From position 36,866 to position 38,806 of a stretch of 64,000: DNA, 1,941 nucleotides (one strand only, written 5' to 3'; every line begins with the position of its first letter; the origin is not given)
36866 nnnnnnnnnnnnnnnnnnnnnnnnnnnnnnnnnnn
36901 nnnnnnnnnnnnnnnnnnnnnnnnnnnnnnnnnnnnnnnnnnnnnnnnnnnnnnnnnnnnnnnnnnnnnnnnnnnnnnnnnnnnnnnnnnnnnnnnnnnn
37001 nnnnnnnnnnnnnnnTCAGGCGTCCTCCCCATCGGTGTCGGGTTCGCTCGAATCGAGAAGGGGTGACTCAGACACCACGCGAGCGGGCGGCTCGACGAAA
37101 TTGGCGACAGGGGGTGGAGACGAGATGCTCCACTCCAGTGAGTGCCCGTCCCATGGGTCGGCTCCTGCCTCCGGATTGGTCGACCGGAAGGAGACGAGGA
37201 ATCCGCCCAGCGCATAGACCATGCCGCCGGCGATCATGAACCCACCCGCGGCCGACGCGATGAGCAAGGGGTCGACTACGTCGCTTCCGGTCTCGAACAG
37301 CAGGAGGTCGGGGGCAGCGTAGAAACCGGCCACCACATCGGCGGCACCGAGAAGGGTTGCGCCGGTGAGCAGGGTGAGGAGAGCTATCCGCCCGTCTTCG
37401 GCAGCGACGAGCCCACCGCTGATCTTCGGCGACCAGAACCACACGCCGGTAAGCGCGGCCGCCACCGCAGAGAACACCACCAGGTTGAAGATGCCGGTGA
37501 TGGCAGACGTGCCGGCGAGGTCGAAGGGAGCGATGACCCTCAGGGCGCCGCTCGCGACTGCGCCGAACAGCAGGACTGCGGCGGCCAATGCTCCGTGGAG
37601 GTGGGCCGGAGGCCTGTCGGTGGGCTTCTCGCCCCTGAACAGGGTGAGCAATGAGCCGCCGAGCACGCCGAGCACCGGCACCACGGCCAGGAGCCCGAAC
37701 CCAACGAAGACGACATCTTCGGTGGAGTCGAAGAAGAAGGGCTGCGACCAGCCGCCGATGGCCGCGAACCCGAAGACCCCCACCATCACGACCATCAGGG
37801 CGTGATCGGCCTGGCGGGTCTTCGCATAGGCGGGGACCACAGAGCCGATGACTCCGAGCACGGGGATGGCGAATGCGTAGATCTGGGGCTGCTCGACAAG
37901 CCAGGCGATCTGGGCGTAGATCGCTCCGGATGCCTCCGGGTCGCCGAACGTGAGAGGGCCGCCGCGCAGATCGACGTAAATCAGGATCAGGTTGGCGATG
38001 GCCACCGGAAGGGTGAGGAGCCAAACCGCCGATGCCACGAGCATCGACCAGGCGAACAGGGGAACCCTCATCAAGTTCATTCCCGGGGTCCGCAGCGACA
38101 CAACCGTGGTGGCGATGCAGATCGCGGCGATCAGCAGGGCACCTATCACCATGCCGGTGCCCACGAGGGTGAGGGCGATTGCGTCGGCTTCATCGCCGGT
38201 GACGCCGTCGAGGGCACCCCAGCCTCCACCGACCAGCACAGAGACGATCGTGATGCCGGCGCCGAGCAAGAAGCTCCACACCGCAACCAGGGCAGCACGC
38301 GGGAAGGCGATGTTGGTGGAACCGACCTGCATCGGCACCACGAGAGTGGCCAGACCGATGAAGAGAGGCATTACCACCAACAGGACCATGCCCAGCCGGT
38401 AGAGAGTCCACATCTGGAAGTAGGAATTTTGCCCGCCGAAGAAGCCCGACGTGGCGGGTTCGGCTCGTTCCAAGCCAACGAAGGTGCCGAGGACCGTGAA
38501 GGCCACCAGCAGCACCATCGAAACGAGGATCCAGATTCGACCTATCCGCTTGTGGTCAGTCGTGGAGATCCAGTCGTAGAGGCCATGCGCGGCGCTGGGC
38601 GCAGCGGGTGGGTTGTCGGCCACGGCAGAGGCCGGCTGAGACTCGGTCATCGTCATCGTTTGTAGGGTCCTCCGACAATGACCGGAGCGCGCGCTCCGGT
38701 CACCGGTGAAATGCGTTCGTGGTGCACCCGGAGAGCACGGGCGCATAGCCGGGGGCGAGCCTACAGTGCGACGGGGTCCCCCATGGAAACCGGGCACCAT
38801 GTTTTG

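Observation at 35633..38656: Cofactor-less 'shadow' oxidase module (dead subunit I + subunit III-like + unknown membrane protein) fused transcriptionally to an intact caa3 oxidase operon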

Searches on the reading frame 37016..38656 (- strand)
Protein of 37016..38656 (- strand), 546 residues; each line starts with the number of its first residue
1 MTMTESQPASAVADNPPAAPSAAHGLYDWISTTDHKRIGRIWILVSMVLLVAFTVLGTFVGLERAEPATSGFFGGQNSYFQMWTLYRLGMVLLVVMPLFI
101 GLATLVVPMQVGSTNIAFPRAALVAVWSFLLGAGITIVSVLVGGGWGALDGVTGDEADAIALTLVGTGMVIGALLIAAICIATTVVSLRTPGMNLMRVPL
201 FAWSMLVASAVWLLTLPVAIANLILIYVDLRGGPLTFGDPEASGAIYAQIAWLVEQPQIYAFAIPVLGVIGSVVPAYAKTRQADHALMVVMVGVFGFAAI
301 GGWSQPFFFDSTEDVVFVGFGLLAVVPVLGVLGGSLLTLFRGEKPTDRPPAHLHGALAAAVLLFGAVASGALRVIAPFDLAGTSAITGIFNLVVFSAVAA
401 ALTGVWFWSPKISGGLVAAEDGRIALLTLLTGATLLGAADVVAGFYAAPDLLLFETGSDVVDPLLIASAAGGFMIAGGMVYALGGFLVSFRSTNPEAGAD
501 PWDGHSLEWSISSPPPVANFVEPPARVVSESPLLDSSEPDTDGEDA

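Call 4: search_protein_families(library=pfam, proteins=[window:37016-38656:-], max_evalue=0.01)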
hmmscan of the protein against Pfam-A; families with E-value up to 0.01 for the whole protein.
window:37016-38656:- (546 aa): 1 family
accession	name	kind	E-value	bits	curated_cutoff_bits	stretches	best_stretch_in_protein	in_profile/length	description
PF00115.25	COX1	-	8.5e-40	137.4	34.8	1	37-474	1-436/436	Cytochrome C and Quinol oxidase polypeptide I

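Call 5: search_protein_families(library=ncbifam, proteins=[window:37016-38656:-], max_evalue=0.01)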
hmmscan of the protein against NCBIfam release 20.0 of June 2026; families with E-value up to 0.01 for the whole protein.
window:37016-38656:- (546 aa): 5 families
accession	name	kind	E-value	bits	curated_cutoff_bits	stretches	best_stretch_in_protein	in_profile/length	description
TIGR02891.1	CtaD_CoxA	equivalog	4.5e-60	203.7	670.75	1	29-524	1-502/504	cytochrome c oxidase subunit I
NF050116.1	cyt_aa3_Actin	exception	4.7e-59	200.6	880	1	29-540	2-520/522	aa3-type cytochrome oxidase subunit I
TIGR02843.1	CyoB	equivalog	6e-51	173.7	1020.35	1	28-525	46-556/646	cytochrome o ubiquinol oxidase subunit I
TIGR02882.1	QoxB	equivalog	8.5e-48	163.2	1015.5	1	28-524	43-548/643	cytochrome aa3 quinol oxidase subunit I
NF011592.0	PRK15017.1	equivalog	3.3e-36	125.3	1271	1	28-523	47-555/663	cytochrome o ubiquinol oxidase subunit I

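Call 8: find_homologous_proteins(query=window:37016-38656:-, max_evalue=1e-10)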
Query window:37016-38656:- (546 aa): 373 proteins with E <= 1e-10 among 8000 candidates; the best 120 are listed.
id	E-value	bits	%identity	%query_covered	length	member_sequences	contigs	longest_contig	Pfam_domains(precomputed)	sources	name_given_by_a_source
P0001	0.0e+0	1066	91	100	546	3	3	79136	PF00115.26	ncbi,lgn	-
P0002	1.6e-291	986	84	100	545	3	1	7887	PF00115.26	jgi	-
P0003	1.5e-203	696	60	100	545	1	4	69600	PF00115.26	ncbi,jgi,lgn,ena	-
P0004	8.8e-199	680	59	99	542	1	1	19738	PF00115.26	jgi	jgi:heme/copper-type cytochrome/quinol oxidase subunit 1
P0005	4.1e-198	678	58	99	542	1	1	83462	PF00115.26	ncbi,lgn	-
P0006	8.2e-197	674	58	99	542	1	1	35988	PF00115.26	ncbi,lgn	-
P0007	3.3e-196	672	60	95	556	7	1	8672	PF00115.26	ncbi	-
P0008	2.6e-194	665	59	95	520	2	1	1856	PF00115.26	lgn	-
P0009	5.6e-194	664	60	95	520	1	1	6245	PF00115.26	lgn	-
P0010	2.4e-193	662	60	100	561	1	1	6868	PF00115.26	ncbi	-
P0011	1.1e-191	657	56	99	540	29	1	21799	PF00115.26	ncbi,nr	ncbi:MAG: hypothetical protein GWP48_15925 [Actinobacteria bacterium]|nr:hypothetical protein [Actin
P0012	2.2e-191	656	61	100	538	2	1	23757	PF00115.26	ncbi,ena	-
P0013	1.9e-190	653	57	100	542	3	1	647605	PF00115.26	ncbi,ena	-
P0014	8.9e-190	650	58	95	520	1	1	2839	PF00115.26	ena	-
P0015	3.8e-189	648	56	99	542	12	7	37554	PF00115.26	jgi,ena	jgi:heme/copper-type cytochrome/quinol oxidase subunit 1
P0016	5.6e-187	641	56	100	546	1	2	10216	PF00115.26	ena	-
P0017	8.8e-187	641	57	98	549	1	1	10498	PF00115.26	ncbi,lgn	-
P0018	1.3e-185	637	57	98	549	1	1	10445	PF00115.26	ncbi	-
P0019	1.1e-183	630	57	100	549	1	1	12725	PF00115.26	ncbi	-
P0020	2.8e-183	629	57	100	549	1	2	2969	PF00115.26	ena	-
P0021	4.8e-183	628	58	100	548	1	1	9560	PF00115.26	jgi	jgi:cytochrome o ubiquinol oxidase subunit 1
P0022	4.7e-182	625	56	100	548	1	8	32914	PF00115.26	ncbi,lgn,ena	-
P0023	7.7e-182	624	56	99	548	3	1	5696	PF00115.26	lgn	-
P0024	1.4e-180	620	56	99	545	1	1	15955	PF00115.26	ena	-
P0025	2.8e-180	619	57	99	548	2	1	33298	PF00115.26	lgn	-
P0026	2.9e-178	612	54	100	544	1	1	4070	PF00115.26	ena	-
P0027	1.3e-177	610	54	100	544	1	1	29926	PF00115.26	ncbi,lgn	ncbi:MAG: cbb3-type cytochrome c oxidase subunit I [Actinomycetota bacterium]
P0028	2.6e-177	609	56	98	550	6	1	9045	PF00115.26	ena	-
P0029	5.1e-177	608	56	100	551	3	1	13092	PF00115.26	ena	-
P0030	6.6e-177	608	53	100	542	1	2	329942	PF00115.26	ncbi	ncbi:MAG: cbb3-type cytochrome c oxidase subunit I [Actinomycetota bacterium]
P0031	7.0e-177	608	54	100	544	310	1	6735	PF00115.26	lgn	-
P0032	8.0e-177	608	56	100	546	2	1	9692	PF00115.26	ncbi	-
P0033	8.5e-177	608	54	100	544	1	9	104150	PF00115.26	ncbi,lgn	-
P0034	8.8e-177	608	56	100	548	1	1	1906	PF00115.26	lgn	-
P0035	1.0e-176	607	56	99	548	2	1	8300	PF00115.26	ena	-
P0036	1.4e-176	607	55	99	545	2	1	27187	PF00115.26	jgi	-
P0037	3.0e-175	603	52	100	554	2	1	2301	PF00115.26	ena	-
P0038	9.1e-175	601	52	100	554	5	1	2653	PF00115.26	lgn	-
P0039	1.7e-174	600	54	99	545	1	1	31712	PF00115.26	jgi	-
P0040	6.3e-174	598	56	96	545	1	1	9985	PF00115.26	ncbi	ncbi:MAG: cbb3-type cytochrome c oxidase subunit I [Actinomycetota bacterium]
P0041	3.3e-173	596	56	98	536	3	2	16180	PF00115.26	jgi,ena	-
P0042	9.3e-173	594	55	100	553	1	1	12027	PF00115.26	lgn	-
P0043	4.4e-172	592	55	100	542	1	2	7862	PF00115.26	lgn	-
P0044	3.7e-171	589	55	96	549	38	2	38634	PF00115.26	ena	-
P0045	1.6e-170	587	53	99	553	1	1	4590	PF00115.26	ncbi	ncbi:MAG: cbb3-type cytochrome c oxidase subunit I [Actinomycetota bacterium]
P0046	3.2e-170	586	54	95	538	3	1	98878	PF00115.26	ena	-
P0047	4.7e-170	585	54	99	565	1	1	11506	PF00115.26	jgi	jgi:cytochrome c oxidase subunit I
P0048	1.0e-168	581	52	100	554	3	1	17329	PF00115.26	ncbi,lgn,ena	-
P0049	2.1e-167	577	54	100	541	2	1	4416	PF00115.26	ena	-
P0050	1.3e-166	574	52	100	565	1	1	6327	PF00115.26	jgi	-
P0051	3.9e-166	572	53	100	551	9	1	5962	PF00115.26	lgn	-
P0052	4.7e-166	572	51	100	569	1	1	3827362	PF00115.26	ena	-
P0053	1.1e-165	571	52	98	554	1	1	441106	PF00115.26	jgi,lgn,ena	-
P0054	1.1e-165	571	53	96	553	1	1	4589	PF00115.26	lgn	-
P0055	1.7e-165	570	52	99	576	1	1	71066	PF00115.26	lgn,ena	-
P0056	2.3e-165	570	53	100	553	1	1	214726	PF00115.26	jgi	jgi:cytochrome c oxidase subunit I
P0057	2.3e-165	570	53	100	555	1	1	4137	PF00115.26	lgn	-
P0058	5.9e-165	569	51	100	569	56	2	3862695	PF00115.26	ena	-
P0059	9.2e-165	568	54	100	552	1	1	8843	PF00115.26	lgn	-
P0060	1.3e-164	567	53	100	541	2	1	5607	PF00115.26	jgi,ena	-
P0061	2.6e-164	566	54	95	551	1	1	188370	PF00115.26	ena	-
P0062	3.0e-164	566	53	100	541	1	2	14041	PF00115.26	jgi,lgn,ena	-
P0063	3.1e-164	566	52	100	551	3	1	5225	PF00115.26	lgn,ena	-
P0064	4.4e-164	566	52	100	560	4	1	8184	PF00115.26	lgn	-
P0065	6.3e-164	565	52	100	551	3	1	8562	PF00115.26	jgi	jgi:heme/copper-type cytochrome/quinol oxidase subunit 1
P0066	1.1e-163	564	50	100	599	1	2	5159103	PF00115.26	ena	-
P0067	1.1e-163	564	53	100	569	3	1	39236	PF00115.26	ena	-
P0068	1.4e-163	564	52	100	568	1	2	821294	PF00115.26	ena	-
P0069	2.0e-163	563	51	100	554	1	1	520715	PF00115.26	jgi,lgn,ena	-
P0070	2.2e-163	563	52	100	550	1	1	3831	PF00115.26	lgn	-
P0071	2.8e-163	563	51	100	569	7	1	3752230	PF00115.26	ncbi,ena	-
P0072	1.1e-162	561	54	96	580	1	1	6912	PF00115.26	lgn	-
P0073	1.8e-162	560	53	99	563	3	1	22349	PF00115.26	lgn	-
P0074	2.4e-162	560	52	100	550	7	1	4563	PF00115.26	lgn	-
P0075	3.2e-162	560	52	96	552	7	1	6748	PF00115.26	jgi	jgi:heme/copper-type cytochrome/quinol oxidase subunit 1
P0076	3.7e-162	559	53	100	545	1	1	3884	PF00115.26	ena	-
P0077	4.9e-162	559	53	100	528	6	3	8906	PF00115.26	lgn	-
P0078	6.8e-162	558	53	100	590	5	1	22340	PF00115.26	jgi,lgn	-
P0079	1.1e-161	558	52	100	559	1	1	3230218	PF00115.26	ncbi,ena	-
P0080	1.3e-161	558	52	98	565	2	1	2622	PF00115.26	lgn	-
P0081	1.6e-161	557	51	100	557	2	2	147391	PF00115.26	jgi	jgi:heme/copper-type cytochrome/quinol oxidase subunit 1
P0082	2.1e-161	557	51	100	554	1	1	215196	PF00115.26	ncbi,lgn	ncbi:MAG: cbb3-type cytochrome c oxidase subunit I [Acidimicrobiales bacterium]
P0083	3.0e-161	556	52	100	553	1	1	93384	PF00115.26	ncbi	-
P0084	1.3e-160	554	51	100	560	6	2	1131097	PF00115.26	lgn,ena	-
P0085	1.6e-160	554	52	100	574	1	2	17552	PF00115.26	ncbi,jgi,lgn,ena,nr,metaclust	ncbi:MAG: cbb3-type cytochrome c oxidase subunit I [Acidimicrobiaceae bacterium]|nr:cbb3-type cytoch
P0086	1.6e-160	554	51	100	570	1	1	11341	PF00115.26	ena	-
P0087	2.6e-160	553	52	99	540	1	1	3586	PF00115.26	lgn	-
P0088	1.0e-159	551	51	98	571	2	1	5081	PF00115.26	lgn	-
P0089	3.2e-159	550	51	100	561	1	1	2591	PF00115.26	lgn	-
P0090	1.3e-158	548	52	100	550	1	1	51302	PF00115.26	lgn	-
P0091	1.3e-158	548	52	96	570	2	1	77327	PF00115.26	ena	-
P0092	2.3e-158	547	52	100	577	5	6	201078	PF00115.26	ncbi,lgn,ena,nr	ncbi:MAG: hypothetical protein F4Y27_08400 [Acidimicrobiaceae bacterium]|nr:cbb3-type cytochrome c o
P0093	3.4e-158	546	50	100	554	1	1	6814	PF00115.26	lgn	-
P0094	6.8e-158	545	60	83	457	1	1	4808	PF00115.26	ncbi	-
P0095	8.8e-158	545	51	99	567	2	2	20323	PF00115.26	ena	-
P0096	1.0e-157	545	51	100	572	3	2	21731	PF00115.26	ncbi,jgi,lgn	-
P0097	2.7e-157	543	50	100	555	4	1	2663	PF00115.26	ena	-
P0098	4.2e-157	543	55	87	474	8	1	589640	PF00115.26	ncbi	-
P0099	6.9e-157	542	53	94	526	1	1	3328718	PF00115.26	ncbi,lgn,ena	-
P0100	7.5e-157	542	51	98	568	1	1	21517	PF00115.26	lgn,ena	-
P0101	7.8e-157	542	51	98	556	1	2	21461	PF00115.26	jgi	jgi:cytochrome c oxidase subunit I+III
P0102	8.7e-157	542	51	96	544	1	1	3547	PF00115.26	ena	-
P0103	2.9e-156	540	49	100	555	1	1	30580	PF00115.26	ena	-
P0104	4.1e-156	539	50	100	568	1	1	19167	PF00115.26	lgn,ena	-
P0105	6.0e-156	539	50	100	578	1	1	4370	PF00115.26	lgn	-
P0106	8.6e-156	538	52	100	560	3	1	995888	PF00115.26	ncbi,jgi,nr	ncbi:MAG: cbb3-type cytochrome c oxidase subunit I [Acidimicrobiales bacterium]|jgi:heme/copper-type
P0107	2.9e-155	537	49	100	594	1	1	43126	PF00115.26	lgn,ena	-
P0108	6.8e-155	535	49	100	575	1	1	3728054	PF00115.26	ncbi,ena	-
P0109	1.8e-154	534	50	99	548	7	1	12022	PF00115.26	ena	-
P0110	2.0e-154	534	52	100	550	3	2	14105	PF00115.26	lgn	-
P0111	4.8e-154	533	51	100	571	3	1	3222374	PF00115.26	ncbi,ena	-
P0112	6.2e-154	532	51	100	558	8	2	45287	PF00115.26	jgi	jgi:cytochrome c oxidase subunit 1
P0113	2.1e-153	530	52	100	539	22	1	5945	PF00115.26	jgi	-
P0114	2.5e-153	530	51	95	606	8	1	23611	PF00115.26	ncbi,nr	ncbi:MAG: cbb3-type cytochrome c oxidase subunit I [Acidimicrobiaceae bacterium]|nr:cbb3-type cytoch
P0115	2.6e-152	527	51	100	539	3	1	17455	PF00115.26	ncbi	-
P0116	1.2e-151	525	52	99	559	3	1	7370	PF00115.26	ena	-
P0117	3.2e-151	523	49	99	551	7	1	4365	PF00115.26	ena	-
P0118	1.3e-150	521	50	98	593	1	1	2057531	PF00115.26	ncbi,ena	-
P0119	2.4e-150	520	49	97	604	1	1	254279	PF00115.26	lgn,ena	-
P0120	3.5e-150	520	50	98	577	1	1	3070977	PF00115.26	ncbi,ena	-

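Call 12: find_related_loci(query=A3, collection=genome_contigs, flank=8000)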
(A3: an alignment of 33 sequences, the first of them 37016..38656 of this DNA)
Query A3 (546 aa) in genome_contigs; peptide patterns used: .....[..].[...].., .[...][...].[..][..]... (x = any residue, [..] = any of these).
600 stretches matched a pattern (row limit reached: there are more); 593 encode a relative of the query (tblastn E <= 1e-3); the best 80 are kept; 80 distinct loci.
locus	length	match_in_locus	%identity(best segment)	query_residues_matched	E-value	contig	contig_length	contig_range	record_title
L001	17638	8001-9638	91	1-546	0e+0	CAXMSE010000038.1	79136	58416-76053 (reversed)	MAG: uncultured Gammaproteobacteria bacterium isolate 07C-BC-St07_bin.28.orig genome assembly, contig: k141_3272683, who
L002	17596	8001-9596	56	6-542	0e+0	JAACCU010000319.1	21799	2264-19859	MAG: Actinomycetota bacterium isolate H12BWF_bin.29 H12bwf_k87_2831696_1_21799, whole genome shotgun sequence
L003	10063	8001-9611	55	7-542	0e+0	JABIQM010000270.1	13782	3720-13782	MAG: Acidimicrobiaceae bacterium isolate SI072_bin141 k141_990729, whole genome shotgun sequence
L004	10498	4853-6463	57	5-537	5e-179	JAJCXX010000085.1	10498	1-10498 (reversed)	MAG: Acidimicrobiales bacterium isolate OFTM89 OFTM89_84, whole genome shotgun sequence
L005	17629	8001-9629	54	1-544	3e-171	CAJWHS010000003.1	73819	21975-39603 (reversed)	MAG TPA_asm: uncultured Acidimicrobiaceae bacterium isolate ERR599092_bin.96_MetaBAT_v2.12.1_MAG genome assembly, contig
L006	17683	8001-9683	51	1-536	1e-167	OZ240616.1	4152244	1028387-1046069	MAG: Candidatus Aldehydirespiratoraceae bacterium isolate 1f25ca57-e486-4e0f-9107-43bc41358f04 genome assembly, chromoso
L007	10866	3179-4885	52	1-546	1e-167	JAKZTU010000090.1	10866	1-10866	MAG: Acidimicrobiales bacterium isolate Langseth_MAG_00067 Langseth_MAG_00067_000000000090, whole genome shotgun sequenc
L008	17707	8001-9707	51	1-546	2e-166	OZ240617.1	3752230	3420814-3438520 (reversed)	MAG: Candidatus Aldehydirespiratoraceae bacterium isolate 0b71e67c-702b-47f2-97b2-5742d9223fe1 genome assembly, chromoso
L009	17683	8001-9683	52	1-546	2e-163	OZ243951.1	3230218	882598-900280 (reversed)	MAG: Candidatus Aldehydirespiratoraceae bacterium isolate d6686e6b-c766-4219-a85b-b3fd03f9654a genome assembly, chromoso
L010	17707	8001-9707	51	1-546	8e-161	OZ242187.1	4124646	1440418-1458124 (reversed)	MAG: Candidatus Aldehydirespiratoraceae bacterium isolate 61e8bfbb-40aa-4858-aaa5-c73b4985a48d genome assembly, chromoso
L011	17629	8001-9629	54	1-544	2e-177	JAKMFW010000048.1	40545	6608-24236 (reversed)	MAG: Acidimicrobiales bacterium isolate MOX_bin82 PPB.contigs.fa_k127_1096675, whole genome shotgun sequence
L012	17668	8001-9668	50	21-546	9e-151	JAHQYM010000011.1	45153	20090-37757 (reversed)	MAG: Acidimicrobiia bacterium isolate 10 NODE_1261_length_45153_cov_17.0397_ID_2521, whole genome shotgun sequence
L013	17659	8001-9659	52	1-546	2e-148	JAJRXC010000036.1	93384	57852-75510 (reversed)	MAG: Actinomycetes bacterium isolate Dive96_bin3.113 k141_1888514, whole genome shotgun sequence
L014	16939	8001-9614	61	1-546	2e-176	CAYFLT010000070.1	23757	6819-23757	MAG TPA_asm: uncultured Candidatus Microthrix sp. isolate ERP019367_co1_114 genome assembly, contig: NODE_1887_length_23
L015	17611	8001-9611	53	1-545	4e-155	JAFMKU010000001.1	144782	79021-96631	MAG: Candidatus Microthrix sp. isolate DEBay_Sum22DL08_24 NODE_31_length_144782_cov_6.17109, whole genome shotgun sequen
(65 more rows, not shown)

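Call 37: predict_structure(alignment_id=A3)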
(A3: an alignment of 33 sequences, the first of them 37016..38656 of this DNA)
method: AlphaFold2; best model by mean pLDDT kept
length: 546 residues; sequences in the alignment: 33
mean_pLDDT: 77.3   pTM: 0.83
mean pLDDT of the five models: 77.3, 75.6, 75.2, 73.2, 71.8
residues with pLDDT >= 90: 200; 70-90: 196; 50-70: 62; < 50: 88
segments of 3 or more residues with pLDDT < 50: 1-23, 233-242, 311-315, 376-378, 503-546
pLDDT, mean of each block of 10 residues (from residue 1): 32 36 63 88 95 95 83 83 90 96 91 84 96 95 74 74 93 97 87 80 95 88 78 46 52 62 92 86 87 88 54 51 83 91 75 91 91 61 79 95 89 78 89 94 85 79 91 94 86 65 46 45 40 42 33
secondary structure, 60 per line:
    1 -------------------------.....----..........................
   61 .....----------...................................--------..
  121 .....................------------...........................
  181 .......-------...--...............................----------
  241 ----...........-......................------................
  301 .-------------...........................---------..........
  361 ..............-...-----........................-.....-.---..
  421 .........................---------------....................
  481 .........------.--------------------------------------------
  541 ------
elements in order: H26-30 H35-65 H76-110 H119-141 H154-187 H200-230 H245-255 H257-278 H285-301 H315-341 H351-374 H384-407 H409-413 H419-445 H461-489

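Call 39: search_solved_structures(query=window:37016-38656:-, max_evalue=1e-20)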
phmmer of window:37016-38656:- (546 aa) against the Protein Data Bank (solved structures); distinct sequences matched with E-value up to 1e-20: 34.
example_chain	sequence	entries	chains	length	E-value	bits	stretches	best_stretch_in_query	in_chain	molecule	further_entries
6hwh_V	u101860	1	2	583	1.1e-48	169.8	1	26-536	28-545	Cytochrome c oxidase subunit 1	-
6adq_F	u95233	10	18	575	5.1e-48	167.7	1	24-536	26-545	Cytochrome c oxidase subunit 1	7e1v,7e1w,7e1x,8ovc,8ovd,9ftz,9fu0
7rh6_R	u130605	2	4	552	9.5e-48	166.8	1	24-536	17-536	Cytochrome c oxidase subunit 1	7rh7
7rh5_R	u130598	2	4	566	1e-47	166.6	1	24-536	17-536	Cytochrome c oxidase subunit 1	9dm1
9wcx_I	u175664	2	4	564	6.3e-47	164.1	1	16-537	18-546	Cytochrome c oxidase subunit 1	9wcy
8hcr_F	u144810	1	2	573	4.2e-44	154.7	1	22-536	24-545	Probable cytochrome c oxidase subunit 1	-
6koc_A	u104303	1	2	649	3e-41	145.3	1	28-538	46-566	AA3-600 quinol oxidase subunit I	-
6kob_A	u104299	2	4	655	3.1e-41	145.3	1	28-538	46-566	AA3-600 quinol oxidase subunit I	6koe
7q21_D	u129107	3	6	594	1.5e-40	143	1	17-536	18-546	Cytochrome c oxidase subunit 1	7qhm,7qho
9ufb_A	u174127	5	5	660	1.4e-35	126.6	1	28-524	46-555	Cytochrome bo(3) ubiquinol oxidase subunit 1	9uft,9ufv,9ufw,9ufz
8f68_A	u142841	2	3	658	1e-34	123.8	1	28-524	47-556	Cytochrome bo(3) ubiquinol oxidase subunit 1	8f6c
1fft_A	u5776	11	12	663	1e-34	123.7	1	28-524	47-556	UBIQUINOL OXIDASE | Cytochrome o ubiquinol oxidase, subunit I | Cytochrome bo(3) ubiquinol oxidase subunit 1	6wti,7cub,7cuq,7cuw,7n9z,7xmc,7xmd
2yev_A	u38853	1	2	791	9.8e-34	120.5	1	25-537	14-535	CYTOCHROME C OXIDASE POLYPEPTIDE I+III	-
1m57_A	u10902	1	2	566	6e-27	98.1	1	84-526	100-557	CYTOCHROME C OXIDASE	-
8ugh_4A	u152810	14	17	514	7.3e-27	97.8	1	28-524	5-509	Cytochrome c oxidase subunit 1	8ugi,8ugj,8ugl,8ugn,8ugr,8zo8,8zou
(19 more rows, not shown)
